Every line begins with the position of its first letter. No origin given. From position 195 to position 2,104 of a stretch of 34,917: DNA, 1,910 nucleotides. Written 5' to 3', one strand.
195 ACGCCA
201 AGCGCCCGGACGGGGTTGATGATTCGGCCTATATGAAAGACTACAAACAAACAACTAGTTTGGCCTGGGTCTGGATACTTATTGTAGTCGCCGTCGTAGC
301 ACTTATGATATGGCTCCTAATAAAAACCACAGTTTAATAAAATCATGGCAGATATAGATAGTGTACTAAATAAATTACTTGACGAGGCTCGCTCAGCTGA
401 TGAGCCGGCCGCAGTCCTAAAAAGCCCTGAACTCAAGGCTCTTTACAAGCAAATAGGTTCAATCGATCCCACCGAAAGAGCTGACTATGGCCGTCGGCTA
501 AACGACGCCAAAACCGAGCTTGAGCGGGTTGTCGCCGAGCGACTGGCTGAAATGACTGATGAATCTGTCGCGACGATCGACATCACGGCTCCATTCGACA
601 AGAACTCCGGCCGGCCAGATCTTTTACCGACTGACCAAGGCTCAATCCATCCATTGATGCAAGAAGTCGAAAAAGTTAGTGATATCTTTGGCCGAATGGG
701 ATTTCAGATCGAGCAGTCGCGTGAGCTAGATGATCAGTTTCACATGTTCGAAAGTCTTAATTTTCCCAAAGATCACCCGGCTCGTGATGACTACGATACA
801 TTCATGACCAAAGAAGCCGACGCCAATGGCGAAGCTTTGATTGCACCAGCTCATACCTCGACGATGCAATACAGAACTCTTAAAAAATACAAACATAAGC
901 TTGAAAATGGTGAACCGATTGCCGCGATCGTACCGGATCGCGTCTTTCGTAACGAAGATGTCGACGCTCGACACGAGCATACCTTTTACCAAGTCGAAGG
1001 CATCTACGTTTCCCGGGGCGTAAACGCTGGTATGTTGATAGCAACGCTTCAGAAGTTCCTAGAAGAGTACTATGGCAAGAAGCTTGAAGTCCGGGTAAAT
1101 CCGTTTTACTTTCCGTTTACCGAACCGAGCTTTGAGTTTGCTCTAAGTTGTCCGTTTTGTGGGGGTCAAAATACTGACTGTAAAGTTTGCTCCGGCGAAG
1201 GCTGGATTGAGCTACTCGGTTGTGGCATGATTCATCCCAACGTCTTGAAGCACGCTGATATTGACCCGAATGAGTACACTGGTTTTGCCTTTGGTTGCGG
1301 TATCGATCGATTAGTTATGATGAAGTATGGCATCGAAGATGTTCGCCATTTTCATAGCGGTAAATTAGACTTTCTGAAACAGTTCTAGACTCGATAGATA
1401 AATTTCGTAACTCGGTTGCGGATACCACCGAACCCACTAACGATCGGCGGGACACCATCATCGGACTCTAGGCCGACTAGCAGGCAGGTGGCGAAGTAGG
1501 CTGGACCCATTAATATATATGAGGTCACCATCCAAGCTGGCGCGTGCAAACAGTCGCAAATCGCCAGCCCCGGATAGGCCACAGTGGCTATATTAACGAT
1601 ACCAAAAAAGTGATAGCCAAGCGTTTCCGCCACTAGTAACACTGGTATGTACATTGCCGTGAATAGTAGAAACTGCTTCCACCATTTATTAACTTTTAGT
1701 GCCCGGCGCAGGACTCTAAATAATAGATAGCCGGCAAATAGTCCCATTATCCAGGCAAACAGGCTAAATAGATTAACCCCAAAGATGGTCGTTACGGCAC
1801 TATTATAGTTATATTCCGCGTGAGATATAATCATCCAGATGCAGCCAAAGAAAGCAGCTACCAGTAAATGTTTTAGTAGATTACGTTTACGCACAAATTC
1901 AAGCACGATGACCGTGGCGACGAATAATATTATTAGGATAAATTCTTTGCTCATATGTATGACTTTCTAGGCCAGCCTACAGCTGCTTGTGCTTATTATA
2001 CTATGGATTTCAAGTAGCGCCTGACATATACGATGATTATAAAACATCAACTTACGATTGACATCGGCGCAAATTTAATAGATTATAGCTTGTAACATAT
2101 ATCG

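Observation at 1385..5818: pheS and pheT are separated by a 4.4-kb four-gene cassette of unknown function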

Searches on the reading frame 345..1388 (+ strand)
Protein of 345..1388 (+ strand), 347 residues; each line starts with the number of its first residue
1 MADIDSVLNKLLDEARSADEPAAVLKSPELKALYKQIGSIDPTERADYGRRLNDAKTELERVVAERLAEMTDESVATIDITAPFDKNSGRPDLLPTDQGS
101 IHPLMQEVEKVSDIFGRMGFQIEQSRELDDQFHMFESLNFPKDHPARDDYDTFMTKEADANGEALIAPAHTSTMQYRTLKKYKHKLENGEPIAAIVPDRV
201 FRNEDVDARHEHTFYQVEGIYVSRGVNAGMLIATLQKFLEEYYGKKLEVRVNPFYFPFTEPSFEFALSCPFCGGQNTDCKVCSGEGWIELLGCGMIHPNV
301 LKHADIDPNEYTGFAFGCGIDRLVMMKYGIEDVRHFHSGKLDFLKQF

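Call 3: search_protein_families(library=pfam, proteins=[window:345-1388:+], max_evalue=0.1)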
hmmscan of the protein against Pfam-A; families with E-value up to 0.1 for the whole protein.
window:345-1388:+ (347 aa): 4 families
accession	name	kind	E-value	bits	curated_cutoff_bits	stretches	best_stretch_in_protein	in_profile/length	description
PF01409.25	tRNA-synt_2d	-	9.4e-81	271.3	19.8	1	96-347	11-246/246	tRNA synthetases class II core domain (F)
PF02912.23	Phe_tRNA-synt_N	-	5.4e-08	33.1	22.3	1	29-73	19-63/69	Aminoacyl tRNA synthetase class II, N-terminal domain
PF00152.25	tRNA-synt_2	-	0.00071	19.2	25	0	199-240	99-138/308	tRNA synthetases class II (D, K and N)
PF14354.12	Lar_restr_allev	-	0.028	15.1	28.6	1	268-299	5-36/58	Restriction alleviation protein Lar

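Call 10: find_related_loci(query=window:345-1388:+, collection=genome_contigs, flank=10000)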
Query window:345-1388:+ (347 aa) in genome_contigs; peptide patterns used: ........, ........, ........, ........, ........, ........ (x = any residue, [..] = any of these).
578 stretches matched a pattern; 504 encode a relative of the query (tblastn E <= 1e-3); the best 80 are kept; 80 distinct loci.
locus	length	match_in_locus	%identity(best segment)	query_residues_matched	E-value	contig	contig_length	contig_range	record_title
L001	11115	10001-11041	73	1-347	7e-179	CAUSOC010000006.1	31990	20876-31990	MAG TPA_asm: uncultured Candidatus Saccharibacteria bacterium isolate SRR5395398_bin.13_MetaWRAP_v1.3_MAG genome assembl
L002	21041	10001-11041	73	1-347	4e-179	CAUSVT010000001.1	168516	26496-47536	MAG TPA_asm: uncultured Candidatus Saccharibacteria bacterium isolate SRR15001311_bin.7_MetaWRAP_v1.3_MAG genome assembl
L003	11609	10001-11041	72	1-347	1e-177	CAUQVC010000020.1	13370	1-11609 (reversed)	MAG TPA_asm: uncultured Candidatus Saccharibacteria bacterium isolate ERR9968900_bin.16_MetaWRAP_v1.3_MAG genome assembl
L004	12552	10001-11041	72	1-347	1e-177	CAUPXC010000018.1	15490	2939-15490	MAG TPA_asm: uncultured Candidatus Saccharibacteria bacterium isolate ERR9968836_bin.17_MetaWRAP_v1.3_MAG genome assembl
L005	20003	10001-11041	72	1-347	1e-177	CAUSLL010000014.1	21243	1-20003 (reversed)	MAG TPA_asm: uncultured Candidatus Saccharibacteria bacterium isolate SRR5395409_bin.17_MetaWRAP_v1.3_MAG genome assembl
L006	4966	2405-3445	72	1-347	0e+0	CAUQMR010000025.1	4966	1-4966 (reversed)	MAG TPA_asm: uncultured Candidatus Saccharibacteria bacterium isolate ERR9969112_bin.20_MetaWRAP_v1.3_MAG genome assembl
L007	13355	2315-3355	73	1-347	2e-177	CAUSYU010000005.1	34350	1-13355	MAG TPA_asm: uncultured Candidatus Saccharibacteria bacterium isolate SRR15839777_bin.23_MetaWRAP_v1.3_MAG genome assemb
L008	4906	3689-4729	72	1-347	0e+0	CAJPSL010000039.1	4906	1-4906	Candidatus Saccharibacteria bacterium isolate SRR9217463-mag-bin.4 genome assembly, contig: SRR9217463-mag-bin.4_1974, w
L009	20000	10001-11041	72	1-347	1e-176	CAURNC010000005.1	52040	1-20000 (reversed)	MAG TPA_asm: uncultured Candidatus Saccharibacteria bacterium isolate ERR9968885_bin.20_MetaWRAP_v1.3_MAG genome assembl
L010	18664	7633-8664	72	4-347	1e-176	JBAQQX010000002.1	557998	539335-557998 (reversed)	MAG: Candidatus Saccharimonadales bacterium isolate MFD12015_ilm_asm_bin4 k127_17485, whole genome shotgun sequence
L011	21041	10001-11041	72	1-347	9e-177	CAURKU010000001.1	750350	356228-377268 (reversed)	MAG TPA_asm: uncultured Candidatus Saccharibacteria bacterium isolate ERR9968838_bin.34_MetaWRAP_v1.3_MAG genome assembl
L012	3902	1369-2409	72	1-347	0e+0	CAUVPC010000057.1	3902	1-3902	MAG TPA_asm: uncultured Candidatus Saccharibacteria bacterium isolate SRR13061575_bin.10_MetaWRAP_v1.3_MAG genome assemb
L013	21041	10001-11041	72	1-347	2e-176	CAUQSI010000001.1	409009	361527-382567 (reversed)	MAG TPA_asm: uncultured Candidatus Saccharibacteria bacterium isolate ERR9968788_bin.6_MetaWRAP_v1.3_MAG genome assembly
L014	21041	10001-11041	72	1-347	1e-176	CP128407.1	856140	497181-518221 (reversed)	Candidatus Saccharibacteria bacterium oral taxon 488 strain 106.1.1 chromosome, complete genome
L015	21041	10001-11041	72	1-347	4e-176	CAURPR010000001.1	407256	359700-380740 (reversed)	MAG TPA_asm: uncultured Candidatus Saccharibacteria bacterium isolate ERR9969132_bin.37_MetaWRAP_v1.3_MAG genome assembl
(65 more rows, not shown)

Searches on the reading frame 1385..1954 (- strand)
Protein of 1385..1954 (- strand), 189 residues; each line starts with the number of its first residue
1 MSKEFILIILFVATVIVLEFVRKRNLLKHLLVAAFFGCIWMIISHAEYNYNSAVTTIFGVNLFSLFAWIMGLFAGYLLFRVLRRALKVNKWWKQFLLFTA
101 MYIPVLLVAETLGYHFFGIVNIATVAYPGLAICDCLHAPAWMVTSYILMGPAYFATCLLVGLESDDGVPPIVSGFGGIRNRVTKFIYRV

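Call 3: search_protein_families(library=pfam, proteins=[window:1385-1954:-], max_evalue=0.1)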
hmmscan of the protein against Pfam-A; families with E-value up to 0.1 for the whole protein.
window:1385-1954:- (189 aa): 2 families
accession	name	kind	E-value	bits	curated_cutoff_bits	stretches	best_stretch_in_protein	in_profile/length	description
PF02674.22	Colicin_V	-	0.01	16.3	29.3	1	61-122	24-88/144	Colicin V production protein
PF01757.29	Acyl_transf_3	-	0.052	13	31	1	6-133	130-247/326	Acyltransferase domain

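Call 4: search_protein_families(library=ncbifam, proteins=[window:1385-1954:-], max_evalue=0.1)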
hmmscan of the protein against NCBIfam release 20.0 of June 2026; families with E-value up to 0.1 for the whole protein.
window:1385-1954:- (189 aa): 1 family
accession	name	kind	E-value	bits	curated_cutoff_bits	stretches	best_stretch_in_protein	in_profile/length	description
NF001396.0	PRK00281.3-3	equivalog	0.053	13.4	382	1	14-84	173-243/264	undecaprenyl-diphosphate phosphatase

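Call 5: search_protein_families(library=padloc, proteins=[window:1385-1954:-], max_evalue=0.1)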
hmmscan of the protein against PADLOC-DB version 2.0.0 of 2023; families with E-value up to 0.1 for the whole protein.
window:1385-1954:- (189 aa): 0 families

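Call 26: find_homologous_proteins(query=window:1385-1954:-, max_evalue=0.01)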
Query window:1385-1954:- (189 aa): 4 proteins with E <= 0.01 among 194 candidates.
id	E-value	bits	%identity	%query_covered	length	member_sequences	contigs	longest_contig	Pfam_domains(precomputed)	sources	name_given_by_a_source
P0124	5.1e-118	410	99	100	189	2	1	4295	-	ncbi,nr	ncbi:MAG: hypothetical protein L0H38_03250 [bacterium]|nr:hypothetical protein [bacterium]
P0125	7.3e-89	315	72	100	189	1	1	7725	-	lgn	-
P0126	8.0e-87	308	69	100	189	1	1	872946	-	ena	-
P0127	3.4e-85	303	70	100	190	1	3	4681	-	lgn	-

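Call 53: search_solved_structures(query=A3, max_evalue=10)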
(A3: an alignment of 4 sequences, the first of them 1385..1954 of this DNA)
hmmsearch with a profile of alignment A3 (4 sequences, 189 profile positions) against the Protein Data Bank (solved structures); distinct sequences matched with E-value up to 10: 0.

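Call 54: search_protein_families(library=phrogs, proteins=[window:1385-1954:-], max_evalue=0.01)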
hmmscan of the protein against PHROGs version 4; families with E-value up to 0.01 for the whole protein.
window:1385-1954:- (189 aa): 0 families

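Call 58: find_encoding_contigs(protein=P0127, flank=8000, max_places=3)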
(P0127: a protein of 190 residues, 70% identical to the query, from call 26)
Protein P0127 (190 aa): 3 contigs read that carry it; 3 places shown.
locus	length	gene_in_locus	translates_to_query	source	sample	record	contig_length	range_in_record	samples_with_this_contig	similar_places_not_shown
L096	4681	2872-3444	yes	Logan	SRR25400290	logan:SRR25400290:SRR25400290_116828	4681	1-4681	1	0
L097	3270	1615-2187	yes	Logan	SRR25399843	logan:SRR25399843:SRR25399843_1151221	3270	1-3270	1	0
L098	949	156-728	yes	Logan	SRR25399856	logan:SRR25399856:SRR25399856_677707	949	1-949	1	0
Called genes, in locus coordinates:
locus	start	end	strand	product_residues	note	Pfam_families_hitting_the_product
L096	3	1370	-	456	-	?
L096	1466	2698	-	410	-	PF07724:AAA_2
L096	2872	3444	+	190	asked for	-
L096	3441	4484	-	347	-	PF02912:Phe_tRNA-synt_N, PF01409:tRNA-synt_2d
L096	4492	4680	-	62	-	?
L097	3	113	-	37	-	?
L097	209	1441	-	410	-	PF07724:AAA_2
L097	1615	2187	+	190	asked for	-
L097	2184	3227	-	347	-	PF02912:Phe_tRNA-synt_N, PF01409:tRNA-synt_2d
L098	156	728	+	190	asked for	-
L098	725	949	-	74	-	?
